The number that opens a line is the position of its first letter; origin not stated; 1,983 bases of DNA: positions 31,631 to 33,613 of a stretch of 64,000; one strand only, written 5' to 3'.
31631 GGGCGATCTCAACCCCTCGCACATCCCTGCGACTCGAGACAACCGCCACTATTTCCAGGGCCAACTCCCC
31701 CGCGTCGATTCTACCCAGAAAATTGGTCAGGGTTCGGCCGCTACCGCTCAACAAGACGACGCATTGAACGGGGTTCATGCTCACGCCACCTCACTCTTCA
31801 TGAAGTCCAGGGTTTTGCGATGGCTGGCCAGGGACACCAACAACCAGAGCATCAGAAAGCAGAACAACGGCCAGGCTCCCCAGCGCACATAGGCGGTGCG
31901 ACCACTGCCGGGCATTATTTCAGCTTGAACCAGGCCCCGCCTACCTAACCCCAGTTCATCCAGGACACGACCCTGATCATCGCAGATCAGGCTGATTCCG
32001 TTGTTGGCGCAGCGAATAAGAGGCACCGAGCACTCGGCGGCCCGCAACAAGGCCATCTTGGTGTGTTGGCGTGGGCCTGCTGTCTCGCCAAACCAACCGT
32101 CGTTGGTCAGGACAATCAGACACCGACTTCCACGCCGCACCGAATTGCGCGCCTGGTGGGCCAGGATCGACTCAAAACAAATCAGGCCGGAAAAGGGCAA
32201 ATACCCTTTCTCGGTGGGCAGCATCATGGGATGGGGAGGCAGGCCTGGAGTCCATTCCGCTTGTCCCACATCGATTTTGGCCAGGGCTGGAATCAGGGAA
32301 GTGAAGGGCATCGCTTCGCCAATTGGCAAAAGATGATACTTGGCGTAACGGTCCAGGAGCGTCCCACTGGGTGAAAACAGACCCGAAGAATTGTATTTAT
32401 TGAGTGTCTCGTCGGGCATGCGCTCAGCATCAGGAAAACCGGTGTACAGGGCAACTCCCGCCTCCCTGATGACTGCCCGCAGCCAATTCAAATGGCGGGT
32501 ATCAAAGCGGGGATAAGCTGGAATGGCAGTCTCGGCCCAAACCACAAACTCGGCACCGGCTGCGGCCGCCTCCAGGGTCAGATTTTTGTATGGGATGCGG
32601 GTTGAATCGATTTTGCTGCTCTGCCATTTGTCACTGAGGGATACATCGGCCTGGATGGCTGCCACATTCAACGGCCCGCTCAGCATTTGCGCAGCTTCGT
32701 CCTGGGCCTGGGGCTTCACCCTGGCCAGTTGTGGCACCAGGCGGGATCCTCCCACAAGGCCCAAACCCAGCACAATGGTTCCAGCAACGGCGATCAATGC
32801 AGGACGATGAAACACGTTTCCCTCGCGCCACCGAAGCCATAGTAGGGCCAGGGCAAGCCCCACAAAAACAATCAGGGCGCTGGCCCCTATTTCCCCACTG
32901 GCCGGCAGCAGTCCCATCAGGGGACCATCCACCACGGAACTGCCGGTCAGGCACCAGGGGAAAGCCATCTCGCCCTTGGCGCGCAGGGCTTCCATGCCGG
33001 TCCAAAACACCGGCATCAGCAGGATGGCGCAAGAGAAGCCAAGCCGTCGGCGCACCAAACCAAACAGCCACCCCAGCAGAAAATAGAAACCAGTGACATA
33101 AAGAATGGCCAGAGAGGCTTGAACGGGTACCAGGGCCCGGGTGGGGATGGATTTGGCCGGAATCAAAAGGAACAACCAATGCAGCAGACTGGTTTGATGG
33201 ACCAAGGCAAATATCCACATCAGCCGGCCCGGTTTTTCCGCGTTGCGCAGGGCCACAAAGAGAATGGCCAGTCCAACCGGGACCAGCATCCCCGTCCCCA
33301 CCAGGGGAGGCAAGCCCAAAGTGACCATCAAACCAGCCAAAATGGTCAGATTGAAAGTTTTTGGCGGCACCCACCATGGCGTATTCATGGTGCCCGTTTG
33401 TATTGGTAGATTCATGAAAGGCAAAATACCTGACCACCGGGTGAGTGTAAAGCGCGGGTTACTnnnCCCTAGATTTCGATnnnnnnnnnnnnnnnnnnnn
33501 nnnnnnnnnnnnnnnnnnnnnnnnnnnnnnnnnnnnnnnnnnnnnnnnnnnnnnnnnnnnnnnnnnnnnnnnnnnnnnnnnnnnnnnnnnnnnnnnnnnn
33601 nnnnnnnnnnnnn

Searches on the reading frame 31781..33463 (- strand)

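Call 63: search_protein_families(library=pfam, proteins=[window:31781-33463:-], max_evalue=0.00001)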
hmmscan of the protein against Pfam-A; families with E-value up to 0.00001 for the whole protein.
window:31781-33463:- (560 aa): 2 families
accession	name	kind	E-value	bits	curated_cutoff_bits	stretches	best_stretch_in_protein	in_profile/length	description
PF00795.27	CN_hydrolase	-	5.9e-23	82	23.2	1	267-519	2-249/256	Carbon-nitrogen hydrolase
PF20154.4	LNT_N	-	1.4e-19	71.3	27.1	1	43-203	1-158/159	Apolipoprotein N-acyltransferase N-terminal domain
